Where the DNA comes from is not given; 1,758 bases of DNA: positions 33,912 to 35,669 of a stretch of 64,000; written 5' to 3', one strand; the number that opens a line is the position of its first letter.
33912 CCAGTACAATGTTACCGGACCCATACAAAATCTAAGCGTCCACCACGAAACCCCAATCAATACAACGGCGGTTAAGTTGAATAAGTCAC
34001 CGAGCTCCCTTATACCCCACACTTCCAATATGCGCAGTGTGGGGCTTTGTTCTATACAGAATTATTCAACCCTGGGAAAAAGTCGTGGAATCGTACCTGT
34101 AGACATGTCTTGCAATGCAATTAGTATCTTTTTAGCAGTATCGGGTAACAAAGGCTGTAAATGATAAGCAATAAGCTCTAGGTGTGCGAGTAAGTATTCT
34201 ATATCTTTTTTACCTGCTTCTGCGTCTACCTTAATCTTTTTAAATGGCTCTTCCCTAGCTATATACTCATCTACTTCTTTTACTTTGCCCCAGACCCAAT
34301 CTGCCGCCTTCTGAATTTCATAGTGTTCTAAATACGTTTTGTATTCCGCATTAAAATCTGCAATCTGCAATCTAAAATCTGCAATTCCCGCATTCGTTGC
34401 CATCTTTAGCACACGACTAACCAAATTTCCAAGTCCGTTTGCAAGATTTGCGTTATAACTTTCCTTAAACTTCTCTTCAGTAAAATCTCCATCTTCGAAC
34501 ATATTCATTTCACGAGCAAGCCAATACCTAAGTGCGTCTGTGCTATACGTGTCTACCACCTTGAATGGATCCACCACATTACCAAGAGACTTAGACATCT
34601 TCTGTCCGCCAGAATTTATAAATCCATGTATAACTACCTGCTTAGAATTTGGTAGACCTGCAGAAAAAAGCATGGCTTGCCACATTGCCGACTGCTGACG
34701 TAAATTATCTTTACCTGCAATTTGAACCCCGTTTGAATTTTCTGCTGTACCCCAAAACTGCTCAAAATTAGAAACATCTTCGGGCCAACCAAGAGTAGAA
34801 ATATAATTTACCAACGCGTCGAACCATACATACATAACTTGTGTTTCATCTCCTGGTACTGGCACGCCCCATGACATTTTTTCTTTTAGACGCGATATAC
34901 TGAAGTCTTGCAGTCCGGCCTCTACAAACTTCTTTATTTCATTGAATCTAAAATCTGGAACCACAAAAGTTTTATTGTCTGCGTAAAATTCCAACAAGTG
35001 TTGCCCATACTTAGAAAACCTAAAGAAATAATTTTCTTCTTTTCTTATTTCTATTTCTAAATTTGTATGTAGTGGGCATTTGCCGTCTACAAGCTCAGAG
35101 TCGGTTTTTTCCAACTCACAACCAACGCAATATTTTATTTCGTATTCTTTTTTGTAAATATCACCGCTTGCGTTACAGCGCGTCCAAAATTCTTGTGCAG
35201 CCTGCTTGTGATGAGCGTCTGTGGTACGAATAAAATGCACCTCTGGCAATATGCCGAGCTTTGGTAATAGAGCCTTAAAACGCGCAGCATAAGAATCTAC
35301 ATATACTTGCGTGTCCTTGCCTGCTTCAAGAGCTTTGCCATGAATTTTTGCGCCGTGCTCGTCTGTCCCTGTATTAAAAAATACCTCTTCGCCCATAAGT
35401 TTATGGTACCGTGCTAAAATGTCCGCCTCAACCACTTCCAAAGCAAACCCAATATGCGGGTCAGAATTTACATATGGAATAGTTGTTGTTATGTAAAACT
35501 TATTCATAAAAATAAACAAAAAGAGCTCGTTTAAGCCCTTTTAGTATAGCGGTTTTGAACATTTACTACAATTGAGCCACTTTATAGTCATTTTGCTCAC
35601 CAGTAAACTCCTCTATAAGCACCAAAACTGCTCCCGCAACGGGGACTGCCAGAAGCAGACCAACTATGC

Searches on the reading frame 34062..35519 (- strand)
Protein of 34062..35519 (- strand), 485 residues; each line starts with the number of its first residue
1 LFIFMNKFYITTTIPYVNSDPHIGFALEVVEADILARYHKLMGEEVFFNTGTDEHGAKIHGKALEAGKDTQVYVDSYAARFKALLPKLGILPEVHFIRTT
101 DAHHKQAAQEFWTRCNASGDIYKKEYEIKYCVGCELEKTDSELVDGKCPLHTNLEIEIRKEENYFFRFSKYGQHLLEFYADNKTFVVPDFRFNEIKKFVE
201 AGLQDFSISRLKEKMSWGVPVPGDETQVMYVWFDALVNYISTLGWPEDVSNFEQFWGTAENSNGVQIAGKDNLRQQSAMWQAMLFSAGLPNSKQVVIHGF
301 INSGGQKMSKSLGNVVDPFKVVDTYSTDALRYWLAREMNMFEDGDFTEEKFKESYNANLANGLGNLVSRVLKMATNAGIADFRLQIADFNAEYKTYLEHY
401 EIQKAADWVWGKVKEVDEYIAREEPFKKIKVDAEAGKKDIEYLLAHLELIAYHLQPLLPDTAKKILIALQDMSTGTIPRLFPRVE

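Call 75: search_protein_families(library=ncbifam, proteins=[window:34062-35519:-], max_evalue=1e-20)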
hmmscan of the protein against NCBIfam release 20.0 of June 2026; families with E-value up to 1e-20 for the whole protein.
window:34062-35519:- (485 aa): 10 families
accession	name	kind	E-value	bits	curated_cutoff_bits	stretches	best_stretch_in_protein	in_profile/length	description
NF008900.0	PRK12267.1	equivalog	5.1e-142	474.6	598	1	5-470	3-477/648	methionine--tRNA ligase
TIGR00398.1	metG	equivalog_domain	5.6e-117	391.6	336.35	1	8-470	1-502/530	methionine--tRNA ligase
NF001100.0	PRK00133.1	equivalog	2.4e-85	287.4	587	2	131-470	158-503/676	methionine--tRNA ligase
NF008860.0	PRK11893.2-2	equivalog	2.5e-68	231.5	761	3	8-141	3-136/583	methionine--tRNA ligase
TIGR00422.1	valS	equivalog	1.2e-31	109.6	612.1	1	225-376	447-592/863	valine--tRNA ligase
NF004349.1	PRK05729.1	equivalog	1.3e-30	106.4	704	1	226-472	438-686/860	valine--tRNA ligase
NF009687.0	PRK13208.1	equivalog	2.1e-28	99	738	0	225-373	455-597/801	valine--tRNA ligase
NF008957.0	PRK12300.1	subfamily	1.8e-24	85.8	677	0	293-434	612-748/946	leucine--tRNA ligase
TIGR00392.1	ileS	equivalog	7.3e-24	84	621.4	0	226-368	533-670/861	isoleucine--tRNA ligase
TIGR00396.1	leuS_bact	equivalog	3.3e-21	75.2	548.4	0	6-177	29-202/843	leucine--tRNA ligase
